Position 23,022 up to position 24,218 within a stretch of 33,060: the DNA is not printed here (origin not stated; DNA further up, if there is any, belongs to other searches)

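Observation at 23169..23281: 113-bp convergent coding overlap between metR and yigM (bioP)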

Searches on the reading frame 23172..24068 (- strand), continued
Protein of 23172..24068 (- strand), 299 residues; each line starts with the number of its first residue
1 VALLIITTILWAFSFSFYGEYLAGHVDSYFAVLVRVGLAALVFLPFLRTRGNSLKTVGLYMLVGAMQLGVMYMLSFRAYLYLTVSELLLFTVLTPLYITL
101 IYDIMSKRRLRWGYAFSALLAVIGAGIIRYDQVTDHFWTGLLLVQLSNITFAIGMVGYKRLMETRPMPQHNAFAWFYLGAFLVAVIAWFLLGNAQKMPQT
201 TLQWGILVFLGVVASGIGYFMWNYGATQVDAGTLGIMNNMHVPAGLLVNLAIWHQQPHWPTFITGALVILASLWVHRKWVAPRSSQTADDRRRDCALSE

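Call 74: predict_structure(alignment_id=A1)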
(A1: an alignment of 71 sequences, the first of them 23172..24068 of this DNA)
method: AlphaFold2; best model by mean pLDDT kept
length: 299 residues; sequences in the alignment: 71
mean_pLDDT: 94.3   pTM: 0.90
mean pLDDT of the five models: 94.3, 92.9, 92.3, 92.1, 91.8
residues with pLDDT >= 90: 263; 70-90: 29; 50-70: 7; < 50: 0
segments of 3 or more residues with pLDDT < 50: none
pLDDT, mean of each block of 10 residues (from residue 1): 97 97 98 99 97 97 98 98 94 95 93 92 85 88 98 97 96 98 99 98 98 98 97 93 94 92 94 94 78 71
secondary structure, 60 per line:
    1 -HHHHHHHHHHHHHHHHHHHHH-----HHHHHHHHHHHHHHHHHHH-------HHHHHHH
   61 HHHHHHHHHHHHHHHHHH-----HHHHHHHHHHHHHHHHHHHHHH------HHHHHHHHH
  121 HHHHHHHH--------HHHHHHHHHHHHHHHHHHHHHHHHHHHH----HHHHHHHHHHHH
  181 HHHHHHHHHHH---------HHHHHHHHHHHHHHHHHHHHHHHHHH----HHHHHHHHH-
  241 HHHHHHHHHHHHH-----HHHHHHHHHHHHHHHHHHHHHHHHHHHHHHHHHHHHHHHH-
elements in order: H2-22 H28-46 H54-78 H84-105 H112-128 H137-164 H169-191 H201-226 H231-239 H241-253 H259-298
